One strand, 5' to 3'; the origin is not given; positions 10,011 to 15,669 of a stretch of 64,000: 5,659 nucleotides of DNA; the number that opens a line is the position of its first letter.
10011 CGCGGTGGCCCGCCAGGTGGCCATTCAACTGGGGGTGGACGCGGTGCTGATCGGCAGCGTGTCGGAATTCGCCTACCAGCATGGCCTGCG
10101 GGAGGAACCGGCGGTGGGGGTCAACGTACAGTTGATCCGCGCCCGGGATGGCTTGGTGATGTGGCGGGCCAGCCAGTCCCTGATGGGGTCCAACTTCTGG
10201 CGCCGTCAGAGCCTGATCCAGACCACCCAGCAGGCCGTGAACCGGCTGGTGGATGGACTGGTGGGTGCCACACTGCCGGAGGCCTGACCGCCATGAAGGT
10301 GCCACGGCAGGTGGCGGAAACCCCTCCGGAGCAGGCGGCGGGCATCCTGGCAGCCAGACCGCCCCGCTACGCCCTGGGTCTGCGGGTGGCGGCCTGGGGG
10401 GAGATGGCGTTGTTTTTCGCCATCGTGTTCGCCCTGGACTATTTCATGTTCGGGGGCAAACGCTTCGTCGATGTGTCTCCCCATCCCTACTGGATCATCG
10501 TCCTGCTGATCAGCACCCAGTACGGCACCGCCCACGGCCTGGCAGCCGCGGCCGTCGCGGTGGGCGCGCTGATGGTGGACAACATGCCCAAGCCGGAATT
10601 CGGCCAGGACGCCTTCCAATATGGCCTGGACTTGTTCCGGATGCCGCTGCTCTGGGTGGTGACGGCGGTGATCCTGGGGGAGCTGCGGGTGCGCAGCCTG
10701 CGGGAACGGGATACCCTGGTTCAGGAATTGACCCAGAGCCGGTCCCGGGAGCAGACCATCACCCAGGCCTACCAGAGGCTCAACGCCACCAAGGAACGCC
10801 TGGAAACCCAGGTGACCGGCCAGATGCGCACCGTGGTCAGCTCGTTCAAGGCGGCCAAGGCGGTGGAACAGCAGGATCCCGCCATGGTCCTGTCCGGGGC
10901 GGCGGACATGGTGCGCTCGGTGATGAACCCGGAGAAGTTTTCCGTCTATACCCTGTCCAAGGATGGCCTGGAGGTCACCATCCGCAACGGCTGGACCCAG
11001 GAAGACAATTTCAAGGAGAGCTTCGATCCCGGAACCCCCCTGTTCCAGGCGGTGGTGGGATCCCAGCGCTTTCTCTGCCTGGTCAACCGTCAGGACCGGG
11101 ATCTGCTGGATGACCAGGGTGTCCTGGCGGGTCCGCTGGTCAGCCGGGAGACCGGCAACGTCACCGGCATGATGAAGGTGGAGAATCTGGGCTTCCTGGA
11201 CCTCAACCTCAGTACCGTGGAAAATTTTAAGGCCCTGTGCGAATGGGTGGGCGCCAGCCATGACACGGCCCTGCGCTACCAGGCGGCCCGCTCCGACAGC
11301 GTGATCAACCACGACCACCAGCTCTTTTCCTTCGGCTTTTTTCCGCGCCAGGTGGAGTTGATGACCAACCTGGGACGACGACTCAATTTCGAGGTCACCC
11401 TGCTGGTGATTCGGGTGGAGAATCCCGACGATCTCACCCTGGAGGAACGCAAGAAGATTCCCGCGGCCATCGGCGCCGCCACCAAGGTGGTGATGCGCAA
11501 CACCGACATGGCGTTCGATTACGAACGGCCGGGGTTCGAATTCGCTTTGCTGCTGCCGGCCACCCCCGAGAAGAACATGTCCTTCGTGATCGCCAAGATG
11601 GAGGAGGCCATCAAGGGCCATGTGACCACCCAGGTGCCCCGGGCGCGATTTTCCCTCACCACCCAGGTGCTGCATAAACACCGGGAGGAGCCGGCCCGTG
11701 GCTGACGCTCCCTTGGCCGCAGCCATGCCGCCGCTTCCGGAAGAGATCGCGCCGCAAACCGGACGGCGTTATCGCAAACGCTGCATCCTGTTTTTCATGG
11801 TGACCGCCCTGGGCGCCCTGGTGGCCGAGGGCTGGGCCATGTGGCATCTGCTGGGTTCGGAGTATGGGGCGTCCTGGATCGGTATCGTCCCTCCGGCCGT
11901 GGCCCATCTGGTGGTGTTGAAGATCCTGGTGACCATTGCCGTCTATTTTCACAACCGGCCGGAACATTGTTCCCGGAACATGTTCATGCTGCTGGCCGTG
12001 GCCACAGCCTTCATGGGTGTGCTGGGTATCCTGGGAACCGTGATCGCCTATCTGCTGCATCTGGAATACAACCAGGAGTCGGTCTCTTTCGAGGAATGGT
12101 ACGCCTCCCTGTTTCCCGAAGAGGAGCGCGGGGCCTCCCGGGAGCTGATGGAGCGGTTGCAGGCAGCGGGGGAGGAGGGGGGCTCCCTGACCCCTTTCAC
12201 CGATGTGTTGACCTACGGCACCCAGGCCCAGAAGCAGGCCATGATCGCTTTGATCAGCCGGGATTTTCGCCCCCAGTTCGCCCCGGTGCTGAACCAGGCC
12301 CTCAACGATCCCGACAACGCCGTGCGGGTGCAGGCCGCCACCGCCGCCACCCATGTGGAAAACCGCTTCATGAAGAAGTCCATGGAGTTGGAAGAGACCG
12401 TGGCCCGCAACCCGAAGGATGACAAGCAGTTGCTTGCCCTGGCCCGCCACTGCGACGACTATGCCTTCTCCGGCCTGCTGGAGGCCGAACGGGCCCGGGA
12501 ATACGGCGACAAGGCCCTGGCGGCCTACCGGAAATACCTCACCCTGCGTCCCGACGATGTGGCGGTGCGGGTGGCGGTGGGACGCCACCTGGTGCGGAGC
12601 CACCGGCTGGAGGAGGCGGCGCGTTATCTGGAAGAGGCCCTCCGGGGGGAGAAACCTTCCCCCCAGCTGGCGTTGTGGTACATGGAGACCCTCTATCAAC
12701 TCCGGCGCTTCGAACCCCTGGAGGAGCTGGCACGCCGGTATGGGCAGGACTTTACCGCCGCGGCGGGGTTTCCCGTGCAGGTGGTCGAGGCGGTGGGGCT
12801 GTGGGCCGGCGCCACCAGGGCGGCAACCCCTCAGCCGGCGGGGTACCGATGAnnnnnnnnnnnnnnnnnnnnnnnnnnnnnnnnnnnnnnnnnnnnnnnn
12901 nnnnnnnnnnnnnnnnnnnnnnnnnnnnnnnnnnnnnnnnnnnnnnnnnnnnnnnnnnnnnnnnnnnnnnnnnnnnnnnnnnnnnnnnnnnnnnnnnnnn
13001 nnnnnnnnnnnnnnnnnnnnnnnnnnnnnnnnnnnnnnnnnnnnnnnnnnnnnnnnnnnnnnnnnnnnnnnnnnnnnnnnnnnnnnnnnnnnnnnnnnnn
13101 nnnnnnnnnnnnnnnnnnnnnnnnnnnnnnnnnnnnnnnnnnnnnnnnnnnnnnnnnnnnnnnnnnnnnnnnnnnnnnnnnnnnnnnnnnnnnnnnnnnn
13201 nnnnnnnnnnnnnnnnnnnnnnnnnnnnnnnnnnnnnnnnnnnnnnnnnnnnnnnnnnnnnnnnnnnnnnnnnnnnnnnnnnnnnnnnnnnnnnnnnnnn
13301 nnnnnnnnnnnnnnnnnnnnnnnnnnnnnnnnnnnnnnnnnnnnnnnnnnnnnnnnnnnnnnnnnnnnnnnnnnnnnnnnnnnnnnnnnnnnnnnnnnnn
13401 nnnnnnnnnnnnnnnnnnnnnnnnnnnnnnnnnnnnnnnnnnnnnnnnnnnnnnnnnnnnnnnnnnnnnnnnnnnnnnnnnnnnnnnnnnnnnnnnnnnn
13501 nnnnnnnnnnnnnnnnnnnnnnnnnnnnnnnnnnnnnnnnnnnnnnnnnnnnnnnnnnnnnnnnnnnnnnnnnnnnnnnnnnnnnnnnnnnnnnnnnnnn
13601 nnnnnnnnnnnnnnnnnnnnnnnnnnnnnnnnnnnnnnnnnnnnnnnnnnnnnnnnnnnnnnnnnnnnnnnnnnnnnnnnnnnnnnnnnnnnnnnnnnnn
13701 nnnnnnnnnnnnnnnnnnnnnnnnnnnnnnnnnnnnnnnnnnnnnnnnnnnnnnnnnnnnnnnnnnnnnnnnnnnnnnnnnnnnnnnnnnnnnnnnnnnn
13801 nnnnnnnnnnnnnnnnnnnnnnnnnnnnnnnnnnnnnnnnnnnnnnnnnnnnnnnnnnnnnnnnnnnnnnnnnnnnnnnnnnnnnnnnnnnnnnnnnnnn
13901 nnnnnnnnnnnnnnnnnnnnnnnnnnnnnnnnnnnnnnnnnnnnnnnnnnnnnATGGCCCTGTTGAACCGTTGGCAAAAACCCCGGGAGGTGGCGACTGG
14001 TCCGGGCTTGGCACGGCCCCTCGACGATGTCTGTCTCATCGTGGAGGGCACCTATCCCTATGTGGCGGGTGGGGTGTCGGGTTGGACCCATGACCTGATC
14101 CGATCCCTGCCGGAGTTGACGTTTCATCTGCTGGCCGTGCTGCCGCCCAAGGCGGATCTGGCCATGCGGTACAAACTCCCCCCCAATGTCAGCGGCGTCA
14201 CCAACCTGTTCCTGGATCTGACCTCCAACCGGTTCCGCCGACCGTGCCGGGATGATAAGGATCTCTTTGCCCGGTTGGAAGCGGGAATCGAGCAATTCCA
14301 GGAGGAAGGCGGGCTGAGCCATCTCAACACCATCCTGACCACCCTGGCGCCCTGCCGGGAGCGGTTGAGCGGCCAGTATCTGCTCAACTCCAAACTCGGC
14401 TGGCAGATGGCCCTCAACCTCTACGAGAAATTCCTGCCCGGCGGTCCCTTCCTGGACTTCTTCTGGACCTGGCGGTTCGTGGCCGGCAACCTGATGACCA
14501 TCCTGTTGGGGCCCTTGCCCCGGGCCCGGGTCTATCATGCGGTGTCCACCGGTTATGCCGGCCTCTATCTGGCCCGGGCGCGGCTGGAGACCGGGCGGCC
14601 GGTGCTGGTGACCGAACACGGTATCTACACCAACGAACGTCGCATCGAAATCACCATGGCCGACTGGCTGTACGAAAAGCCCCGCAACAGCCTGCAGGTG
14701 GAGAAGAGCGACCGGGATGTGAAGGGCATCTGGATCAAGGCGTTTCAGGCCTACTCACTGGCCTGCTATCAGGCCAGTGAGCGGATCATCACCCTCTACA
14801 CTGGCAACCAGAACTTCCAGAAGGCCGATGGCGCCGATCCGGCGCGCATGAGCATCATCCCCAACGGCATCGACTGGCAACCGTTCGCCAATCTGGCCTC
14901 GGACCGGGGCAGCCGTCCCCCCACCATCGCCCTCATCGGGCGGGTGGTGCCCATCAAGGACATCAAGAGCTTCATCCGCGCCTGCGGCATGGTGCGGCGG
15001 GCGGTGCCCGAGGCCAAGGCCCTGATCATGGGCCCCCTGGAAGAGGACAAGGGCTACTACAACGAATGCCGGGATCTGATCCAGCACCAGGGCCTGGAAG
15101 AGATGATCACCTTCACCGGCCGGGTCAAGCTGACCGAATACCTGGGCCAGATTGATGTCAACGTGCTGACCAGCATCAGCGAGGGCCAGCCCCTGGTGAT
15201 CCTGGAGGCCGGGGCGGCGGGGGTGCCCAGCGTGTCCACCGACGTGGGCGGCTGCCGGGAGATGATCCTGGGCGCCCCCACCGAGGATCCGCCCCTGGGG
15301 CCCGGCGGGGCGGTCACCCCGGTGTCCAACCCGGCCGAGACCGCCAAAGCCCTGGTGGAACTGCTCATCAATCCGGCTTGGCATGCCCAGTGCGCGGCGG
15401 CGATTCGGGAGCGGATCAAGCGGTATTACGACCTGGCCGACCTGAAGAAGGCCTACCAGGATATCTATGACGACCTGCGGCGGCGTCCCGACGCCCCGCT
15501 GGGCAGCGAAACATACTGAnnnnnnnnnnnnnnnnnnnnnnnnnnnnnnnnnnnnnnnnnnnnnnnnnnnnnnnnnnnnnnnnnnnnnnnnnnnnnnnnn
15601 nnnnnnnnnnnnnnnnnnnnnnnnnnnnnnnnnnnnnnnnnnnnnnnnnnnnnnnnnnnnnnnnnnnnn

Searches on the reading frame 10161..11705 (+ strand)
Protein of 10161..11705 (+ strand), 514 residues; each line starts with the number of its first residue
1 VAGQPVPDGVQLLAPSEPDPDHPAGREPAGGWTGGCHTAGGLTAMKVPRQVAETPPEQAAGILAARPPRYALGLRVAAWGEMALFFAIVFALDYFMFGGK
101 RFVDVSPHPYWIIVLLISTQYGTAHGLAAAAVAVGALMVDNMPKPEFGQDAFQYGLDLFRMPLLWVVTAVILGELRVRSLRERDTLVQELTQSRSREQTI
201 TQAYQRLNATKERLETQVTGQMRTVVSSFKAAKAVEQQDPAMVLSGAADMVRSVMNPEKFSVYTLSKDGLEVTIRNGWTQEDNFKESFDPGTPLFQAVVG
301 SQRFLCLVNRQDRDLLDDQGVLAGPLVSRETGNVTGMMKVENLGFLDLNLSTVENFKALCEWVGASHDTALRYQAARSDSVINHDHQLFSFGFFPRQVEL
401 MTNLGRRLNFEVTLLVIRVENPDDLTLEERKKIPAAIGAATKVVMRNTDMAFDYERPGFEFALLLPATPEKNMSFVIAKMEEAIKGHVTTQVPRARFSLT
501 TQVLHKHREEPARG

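Call 3: search_protein_families(library=pfam, proteins=[window:10161-11705:+], max_evalue=0.01)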
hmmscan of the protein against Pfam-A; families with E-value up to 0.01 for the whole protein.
window:10161-11705:+ (514 aa): 1 family
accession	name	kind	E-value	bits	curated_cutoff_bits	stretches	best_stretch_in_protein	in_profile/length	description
PF13492.12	GAF_3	-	2.4e-14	54.3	27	1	241-364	3-124/129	GAF domain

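Call 4: search_protein_families(library=ncbifam, proteins=[window:10161-11705:+], max_evalue=0.01)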
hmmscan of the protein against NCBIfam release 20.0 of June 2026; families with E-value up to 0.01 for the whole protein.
window:10161-11705:+ (514 aa): 0 families

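Call 24: search_solved_structures(query=window:10161-11705:+, max_evalue=0.01, show_alignments=1)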
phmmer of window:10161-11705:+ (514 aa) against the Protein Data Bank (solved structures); distinct sequences matched with E-value up to 0.01: 0.

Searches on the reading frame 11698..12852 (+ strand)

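Call 3: search_protein_families(library=pfam, proteins=[window:11698-12852:+], max_evalue=0.01)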
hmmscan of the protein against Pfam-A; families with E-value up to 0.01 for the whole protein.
window:11698-12852:+ (384 aa): 8 families
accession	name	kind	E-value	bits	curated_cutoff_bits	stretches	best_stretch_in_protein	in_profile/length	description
PF14559.12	TPR_19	-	9.5e-06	26.3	25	2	299-339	2-42/68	Tetratricopeptide repeat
PF13424.12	TPR_12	-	9.8e-05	22.9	30.1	1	263-316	19-73/77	Tetratricopeptide repeat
PF25592.1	DUF7937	-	0.0014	18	31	1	4-109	117-219/402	Domain of unknown function (DUF7937)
PF13646.12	HEAT_2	-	0.0016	19.1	27.7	0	179-219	18-57/88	HEAT repeats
PF13428.12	TPR_14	-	0.0028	18.6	23.5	0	260-294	7-41/44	Tetratricopeptide repeat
PF13432.12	TPR_16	-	0.0033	18.3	32.7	0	271-317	14-59/65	Tetratricopeptide repeat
PF07719.23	TPR_2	-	0.0042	17.5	27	0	295-316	8-29/34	Tetratricopeptide repeat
PF14561.12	TPR_20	-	0.008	16.9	25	0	272-317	6-51/90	Tetratricopeptide repeat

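Call 4: search_protein_families(library=ncbifam, proteins=[window:11698-12852:+], max_evalue=0.01)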
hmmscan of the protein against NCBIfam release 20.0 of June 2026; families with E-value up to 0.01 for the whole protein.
window:11698-12852:+ (384 aa): 2 families
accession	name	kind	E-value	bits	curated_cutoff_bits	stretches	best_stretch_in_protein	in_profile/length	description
TIGR02917.1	PEP_TPR_lipo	equivalog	2e-06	26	312.2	1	198-324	148-263/899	XrtA/PEP-CTERM system TPR-repeat protein PrsT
NF040959.1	MamA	equivalog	0.00056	19.4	200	1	270-325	87-142/204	magnetosome protein MamA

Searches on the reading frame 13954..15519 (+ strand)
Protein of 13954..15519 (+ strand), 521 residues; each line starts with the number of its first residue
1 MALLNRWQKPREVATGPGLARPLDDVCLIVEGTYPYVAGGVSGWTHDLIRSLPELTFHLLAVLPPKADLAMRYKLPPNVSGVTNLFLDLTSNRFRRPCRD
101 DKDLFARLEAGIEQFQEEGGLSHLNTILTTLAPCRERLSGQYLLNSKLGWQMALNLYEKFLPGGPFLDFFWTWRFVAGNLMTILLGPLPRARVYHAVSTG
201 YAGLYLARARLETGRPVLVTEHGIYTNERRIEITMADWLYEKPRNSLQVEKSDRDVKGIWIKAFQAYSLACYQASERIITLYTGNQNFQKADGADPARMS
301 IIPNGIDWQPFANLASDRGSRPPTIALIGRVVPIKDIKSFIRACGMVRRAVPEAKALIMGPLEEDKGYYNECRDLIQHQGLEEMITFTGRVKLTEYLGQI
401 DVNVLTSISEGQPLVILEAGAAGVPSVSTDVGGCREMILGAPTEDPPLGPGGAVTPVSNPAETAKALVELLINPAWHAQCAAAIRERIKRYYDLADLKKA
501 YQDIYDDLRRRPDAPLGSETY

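Call 3: search_protein_families(library=pfam, proteins=[window:13954-15519:+], max_evalue=0.01)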
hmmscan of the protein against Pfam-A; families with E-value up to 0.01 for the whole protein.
window:13954-15519:+ (521 aa): 6 families
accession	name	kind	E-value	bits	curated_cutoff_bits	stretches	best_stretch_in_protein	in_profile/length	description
PF11997.14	DUF3492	-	1.2e-80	271.6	23.3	1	25-296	2-267/268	Domain of unknown function (DUF3492)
PF13692.12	Glyco_trans_1_4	-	4.8e-25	88.9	27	1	323-471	2-140/142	Glycosyl transferases group 1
PF00534.26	Glycos_transf_1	-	4.7e-23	82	26.4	1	320-486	13-171/172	Glycosyl transferases group 1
PF20706.3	GT4-conflict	-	8.6e-09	35.3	26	1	315-490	193-374/385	Family 4 Glycosyltransferase in conflict systems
PF13439.12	Glyco_transf_4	-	1.3e-06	28.9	28.5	1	186-307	71-167/170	Glycosyltransferase Family 4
PF13579.12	Glyco_trans_4_4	-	0.00028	21.7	29.7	1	184-305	67-158/158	Glycosyl transferase 4-like domain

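Call 4: search_protein_families(library=ncbifam, proteins=[window:13954-15519:+], max_evalue=0.01)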
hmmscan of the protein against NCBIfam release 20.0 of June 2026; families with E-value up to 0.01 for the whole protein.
window:13954-15519:+ (521 aa): 24 families
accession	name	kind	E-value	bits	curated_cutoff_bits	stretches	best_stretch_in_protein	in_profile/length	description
NF038011.1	PelF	equivalog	6.5e-133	444.3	100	1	25-505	1-489/489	GT4 family glycosyltransferase PelF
TIGR03088.1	stp2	hypoth_equivalog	4.6e-24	85.1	409.05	1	295-507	158-372/374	TIGR03088 family PEP-CTERM/XrtA system glycosyltransferase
NF041876.1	EPS_EpsE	equivalog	8.7e-21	74.6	400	1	290-494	179-382/389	exopolysaccharide biosynthesis GT4 family glycosyltransferase EpsE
TIGR03999.1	thiol_BshA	equivalog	2.2e-13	49.9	273.7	1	328-508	205-373/375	N-acetyl-alpha-D-glucosaminyl L-malate synthase BshA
TIGR04157.1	glyco_rSAM_CFB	subfamily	3.5e-13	49.3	400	1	262-505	158-406/406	TIGR04157 family glycosyltransferase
TIGR04063.1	stp3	hypoth_equivalog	6.6e-13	48.3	442.05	1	273-508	156-395/397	TIGR04063 family PEP-CTERM/XrtA system glycosyltransferase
NF047684.1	TeichurnBiosyTuaC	equivalog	1.2e-09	37.7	550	1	370-505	257-386/391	teichuronic acid biosynthesis protein TuaC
NF038255.1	exopoly_VpsD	equivalog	1.7e-09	37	300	1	324-435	208-318/381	VpsD family glycosyltransferase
NF047880.1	glyco_SdgA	exception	2.3e-09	36.3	800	1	325-438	318-429/488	serine-aspartate repeat adhesin O-glycosyltransferase SdgA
TIGR03449.1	mycothiol_MshA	equivalog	2.9e-09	36.3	462.5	1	288-485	179-381/406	D-inositol-3-phosphate glycosyltransferase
TIGR04047.1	MSMEG_0565_glyc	hypoth_equivalog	5.7e-09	35.5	259.85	1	299-491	161-358/373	MSMEG_0565 family glycosyltransferase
TIGR02149.1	glgA_Coryne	subfamily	7.4e-08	31.9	302.4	1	271-507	141-389/391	glycogen synthase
NF011726.0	PRK15179.1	equivalog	9.7e-08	30.8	733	1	329-438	524-630/694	Vi polysaccharide biosynthesis protein TviE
NF041010.1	glycosy_Agl16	equivalog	1.5e-07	30.6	575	1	292-431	151-285/352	glycosylation protein Agl16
NF038229.1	Glyco4_Geo_Pelo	equivalog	4.9e-07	29.1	400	1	294-438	130-276/338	GPMC system family 4 glycosyltransferase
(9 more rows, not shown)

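Call 82: find_related_loci(query=window:13954-15519:+, collection=metagenome_contigs, flank=5000)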
Query window:13954-15519:+ (521 aa) in metagenome_contigs; peptide patterns used: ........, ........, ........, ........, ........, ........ (x = any residue, [..] = any of these).
68 stretches matched a pattern, but none encodes a relative of the query by tblastn (E <= 1e-3).
